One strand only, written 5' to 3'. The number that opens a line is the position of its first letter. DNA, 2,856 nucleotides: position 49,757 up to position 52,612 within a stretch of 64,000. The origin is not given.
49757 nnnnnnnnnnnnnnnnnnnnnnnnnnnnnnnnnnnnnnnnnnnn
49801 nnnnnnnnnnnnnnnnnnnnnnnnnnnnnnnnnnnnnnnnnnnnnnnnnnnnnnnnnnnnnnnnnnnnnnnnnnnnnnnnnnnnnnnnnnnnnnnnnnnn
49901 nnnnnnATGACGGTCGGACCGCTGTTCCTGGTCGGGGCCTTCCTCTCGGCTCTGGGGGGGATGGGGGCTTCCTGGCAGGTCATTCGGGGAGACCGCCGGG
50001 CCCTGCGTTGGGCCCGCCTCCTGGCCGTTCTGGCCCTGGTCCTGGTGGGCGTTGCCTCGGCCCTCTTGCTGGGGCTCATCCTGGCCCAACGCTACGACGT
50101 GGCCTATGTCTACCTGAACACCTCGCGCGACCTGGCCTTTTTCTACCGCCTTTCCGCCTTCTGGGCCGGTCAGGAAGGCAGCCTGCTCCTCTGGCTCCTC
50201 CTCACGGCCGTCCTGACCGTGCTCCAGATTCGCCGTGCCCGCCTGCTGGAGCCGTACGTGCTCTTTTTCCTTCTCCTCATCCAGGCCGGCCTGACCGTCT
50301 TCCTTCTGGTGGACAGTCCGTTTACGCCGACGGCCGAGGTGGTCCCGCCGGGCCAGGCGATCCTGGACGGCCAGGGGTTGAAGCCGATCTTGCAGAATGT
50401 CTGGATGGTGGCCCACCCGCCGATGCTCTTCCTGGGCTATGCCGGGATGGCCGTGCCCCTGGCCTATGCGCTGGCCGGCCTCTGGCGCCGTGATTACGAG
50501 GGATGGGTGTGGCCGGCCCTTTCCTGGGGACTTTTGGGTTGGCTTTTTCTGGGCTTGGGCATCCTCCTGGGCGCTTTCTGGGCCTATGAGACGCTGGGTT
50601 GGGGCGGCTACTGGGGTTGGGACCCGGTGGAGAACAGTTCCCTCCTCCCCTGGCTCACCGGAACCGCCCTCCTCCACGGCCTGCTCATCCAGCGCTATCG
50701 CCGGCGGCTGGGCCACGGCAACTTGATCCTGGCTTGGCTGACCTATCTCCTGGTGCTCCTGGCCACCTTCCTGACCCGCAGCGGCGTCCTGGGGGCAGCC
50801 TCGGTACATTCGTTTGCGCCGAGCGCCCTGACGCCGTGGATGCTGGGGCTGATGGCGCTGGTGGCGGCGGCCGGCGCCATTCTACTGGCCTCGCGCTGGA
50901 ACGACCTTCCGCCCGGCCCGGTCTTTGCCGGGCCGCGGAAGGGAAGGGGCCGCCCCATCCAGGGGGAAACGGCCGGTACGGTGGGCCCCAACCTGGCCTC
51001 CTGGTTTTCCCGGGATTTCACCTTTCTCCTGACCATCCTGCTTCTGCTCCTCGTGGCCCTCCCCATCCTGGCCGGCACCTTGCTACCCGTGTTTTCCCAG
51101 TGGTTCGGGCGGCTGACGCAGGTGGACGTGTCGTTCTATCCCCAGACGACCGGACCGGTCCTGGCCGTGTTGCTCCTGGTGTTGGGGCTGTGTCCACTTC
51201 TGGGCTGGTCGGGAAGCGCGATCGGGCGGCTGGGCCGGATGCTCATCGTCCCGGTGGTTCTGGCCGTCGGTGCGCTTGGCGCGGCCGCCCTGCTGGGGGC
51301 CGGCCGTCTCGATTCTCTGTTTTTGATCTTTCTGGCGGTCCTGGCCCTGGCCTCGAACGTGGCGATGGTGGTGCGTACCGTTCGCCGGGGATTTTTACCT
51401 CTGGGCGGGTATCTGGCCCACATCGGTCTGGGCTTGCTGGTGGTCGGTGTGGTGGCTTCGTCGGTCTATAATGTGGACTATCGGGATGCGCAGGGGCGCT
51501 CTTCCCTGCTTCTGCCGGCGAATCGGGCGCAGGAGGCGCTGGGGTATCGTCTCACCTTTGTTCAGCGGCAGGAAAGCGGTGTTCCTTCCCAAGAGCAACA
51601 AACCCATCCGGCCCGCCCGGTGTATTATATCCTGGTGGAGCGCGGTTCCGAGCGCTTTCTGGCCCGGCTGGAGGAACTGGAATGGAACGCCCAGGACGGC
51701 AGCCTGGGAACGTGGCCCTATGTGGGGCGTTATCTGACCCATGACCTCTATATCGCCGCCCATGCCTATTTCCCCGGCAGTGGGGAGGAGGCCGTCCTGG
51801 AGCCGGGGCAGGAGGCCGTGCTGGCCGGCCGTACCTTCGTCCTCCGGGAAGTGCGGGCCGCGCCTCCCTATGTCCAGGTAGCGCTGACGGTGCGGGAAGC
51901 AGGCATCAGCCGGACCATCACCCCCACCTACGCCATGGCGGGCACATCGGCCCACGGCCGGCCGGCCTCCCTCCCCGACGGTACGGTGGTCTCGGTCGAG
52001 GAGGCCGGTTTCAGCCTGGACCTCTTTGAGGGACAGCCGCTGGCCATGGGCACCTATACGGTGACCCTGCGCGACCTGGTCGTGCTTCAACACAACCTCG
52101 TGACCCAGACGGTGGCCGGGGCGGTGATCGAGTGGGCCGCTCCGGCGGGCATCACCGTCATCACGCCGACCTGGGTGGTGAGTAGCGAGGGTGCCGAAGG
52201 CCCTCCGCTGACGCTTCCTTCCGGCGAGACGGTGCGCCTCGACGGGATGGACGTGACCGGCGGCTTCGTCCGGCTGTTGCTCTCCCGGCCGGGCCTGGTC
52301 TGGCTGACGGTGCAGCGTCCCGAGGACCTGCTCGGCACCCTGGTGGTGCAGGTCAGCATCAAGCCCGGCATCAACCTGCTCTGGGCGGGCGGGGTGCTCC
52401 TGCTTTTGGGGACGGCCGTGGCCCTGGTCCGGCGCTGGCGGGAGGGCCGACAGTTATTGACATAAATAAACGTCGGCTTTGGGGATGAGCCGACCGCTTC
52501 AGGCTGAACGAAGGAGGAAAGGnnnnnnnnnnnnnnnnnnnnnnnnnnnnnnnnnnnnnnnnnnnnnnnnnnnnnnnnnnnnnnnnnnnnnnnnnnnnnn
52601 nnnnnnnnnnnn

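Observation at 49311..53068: Minimal ccmE(CxxxY)-ccmF cluster followed by a PDZ protein with a CPPC motif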

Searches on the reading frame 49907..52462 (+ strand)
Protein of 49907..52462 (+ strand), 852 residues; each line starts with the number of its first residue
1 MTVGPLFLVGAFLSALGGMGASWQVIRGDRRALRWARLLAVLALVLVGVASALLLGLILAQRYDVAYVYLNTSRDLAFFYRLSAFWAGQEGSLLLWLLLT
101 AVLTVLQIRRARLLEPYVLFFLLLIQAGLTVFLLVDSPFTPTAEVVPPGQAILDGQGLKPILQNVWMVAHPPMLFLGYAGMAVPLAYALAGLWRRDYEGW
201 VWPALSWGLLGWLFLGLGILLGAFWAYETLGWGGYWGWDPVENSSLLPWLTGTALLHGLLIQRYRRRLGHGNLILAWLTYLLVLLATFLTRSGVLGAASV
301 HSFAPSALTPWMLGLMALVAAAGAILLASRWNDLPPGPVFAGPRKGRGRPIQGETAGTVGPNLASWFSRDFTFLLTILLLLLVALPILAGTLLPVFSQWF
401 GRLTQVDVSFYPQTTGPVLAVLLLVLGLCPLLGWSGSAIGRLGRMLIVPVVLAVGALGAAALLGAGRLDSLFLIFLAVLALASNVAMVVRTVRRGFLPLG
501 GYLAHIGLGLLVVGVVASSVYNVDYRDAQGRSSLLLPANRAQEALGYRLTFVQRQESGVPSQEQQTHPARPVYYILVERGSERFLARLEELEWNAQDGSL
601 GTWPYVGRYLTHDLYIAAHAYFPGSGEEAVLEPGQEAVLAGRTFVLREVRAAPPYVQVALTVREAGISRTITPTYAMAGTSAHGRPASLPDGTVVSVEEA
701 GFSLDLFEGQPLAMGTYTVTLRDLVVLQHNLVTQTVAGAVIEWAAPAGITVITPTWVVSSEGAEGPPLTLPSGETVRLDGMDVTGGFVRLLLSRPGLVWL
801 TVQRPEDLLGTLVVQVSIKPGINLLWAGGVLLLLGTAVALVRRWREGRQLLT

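Call 7: search_protein_families(library=pfam, proteins=[window:49907-52462:+], max_evalue=0.1)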
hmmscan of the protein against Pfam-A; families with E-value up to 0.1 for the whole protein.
window:49907-52462:+ (852 aa): 2 families
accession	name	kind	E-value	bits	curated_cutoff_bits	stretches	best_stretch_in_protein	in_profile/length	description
PF01578.25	Cytochrom_C_asm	-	4.8e-32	111.8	29.9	1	86-292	1-206/212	Cytochrome C assembly protein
PF16327.10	CcmF_C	-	9.3e-17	61.7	28.7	2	365-525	29-203/323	Cytochrome c-type biogenesis protein CcmF C-terminal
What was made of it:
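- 49907..52465 (+): ccmF: haem lyase (852 aa) with WWD motif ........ (50600-50623), His170, His257, His301 and His505, and an enlarged C-terminal periplasmic domain. Pfam Cytochrom_C_asm and CcmF_C (call 7).
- On CcmF haem lyase: PF16327 at 9.3e-17 (call 7).
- Checked: It matches Pfam Cytochrom_C_asm at 4.8e-32 and CcmF_C at 9.3e-17 (call 7).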

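Call 8: search_protein_families(library=ncbifam, proteins=[window:49907-52462:+], max_evalue=0.1)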
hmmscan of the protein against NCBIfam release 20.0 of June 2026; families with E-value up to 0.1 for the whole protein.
window:49907-52462:+ (852 aa): 4 families
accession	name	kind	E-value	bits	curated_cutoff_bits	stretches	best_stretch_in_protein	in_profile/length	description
TIGR00353.1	nrfE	subfamily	1.9e-73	248.3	569.05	2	53-331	4-281/578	heme lyase CcmF/NrfE family subunit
TIGR03145.1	cyt_nit_nrfE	subfamily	1.2e-66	225.8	927.3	2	8-326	11-328/631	heme lyase NrfEFG subunit NrfE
NF007691.0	PRK10369.1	subfamily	1.2e-58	199.3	394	1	13-329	24-333/573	heme lyase NrfEFG subunit NrfE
TIGR03144.1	cytochr_II_ccsB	equivalog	2e-11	44.1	187.6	1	210-285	166-236/252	c-type cytochrome biogenesis protein CcsB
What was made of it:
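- NCBIfam's best hits for CcmF are the CcmF/NrfE subfamily models, all below cut-off (call 8).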

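Call 24: search_solved_structures(query=window:49907-52462:+, show_alignments=1)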
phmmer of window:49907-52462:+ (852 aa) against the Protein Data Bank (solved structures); distinct sequences matched with E-value up to 0.001: 1.
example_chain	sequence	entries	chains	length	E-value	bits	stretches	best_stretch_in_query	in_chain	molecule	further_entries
6zmq_A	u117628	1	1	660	2e-54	188.3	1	13-551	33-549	Cytochrome C-type biogenesis protein ccmF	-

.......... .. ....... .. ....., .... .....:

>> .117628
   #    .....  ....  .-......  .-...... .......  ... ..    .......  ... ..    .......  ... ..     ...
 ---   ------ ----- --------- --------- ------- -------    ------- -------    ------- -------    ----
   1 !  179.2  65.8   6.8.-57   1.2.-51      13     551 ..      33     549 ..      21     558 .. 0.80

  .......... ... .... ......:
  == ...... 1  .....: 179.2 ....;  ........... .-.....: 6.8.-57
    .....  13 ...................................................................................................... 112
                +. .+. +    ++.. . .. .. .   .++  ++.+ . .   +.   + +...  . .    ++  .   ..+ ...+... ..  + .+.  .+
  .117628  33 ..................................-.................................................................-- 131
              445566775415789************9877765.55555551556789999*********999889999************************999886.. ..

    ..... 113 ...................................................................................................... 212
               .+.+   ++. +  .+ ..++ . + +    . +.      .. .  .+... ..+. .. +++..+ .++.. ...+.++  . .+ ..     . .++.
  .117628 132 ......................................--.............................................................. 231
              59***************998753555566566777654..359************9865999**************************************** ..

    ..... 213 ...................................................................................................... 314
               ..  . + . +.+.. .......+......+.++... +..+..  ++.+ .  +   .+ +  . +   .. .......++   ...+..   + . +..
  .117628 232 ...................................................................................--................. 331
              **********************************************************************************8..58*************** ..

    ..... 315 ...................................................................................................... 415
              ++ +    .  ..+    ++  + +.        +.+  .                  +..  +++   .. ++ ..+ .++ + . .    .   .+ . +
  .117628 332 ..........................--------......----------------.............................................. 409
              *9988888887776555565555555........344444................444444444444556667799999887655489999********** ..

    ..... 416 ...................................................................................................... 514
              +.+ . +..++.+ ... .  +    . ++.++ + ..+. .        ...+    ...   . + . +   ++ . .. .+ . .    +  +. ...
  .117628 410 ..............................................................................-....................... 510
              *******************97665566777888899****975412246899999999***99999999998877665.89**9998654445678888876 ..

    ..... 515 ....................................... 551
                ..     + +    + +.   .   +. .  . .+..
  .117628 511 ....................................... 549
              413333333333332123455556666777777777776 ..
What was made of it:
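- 49907..52465 (+): Matches 6ZMQ at 2e-54 (call 24).
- On CcmF haem lyase: The first three align to His residues of 6ZMQ (call 24).
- Checked: It matches Thermus thermophilus CcmF (6ZMQ) at 2e-54 (call 24).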
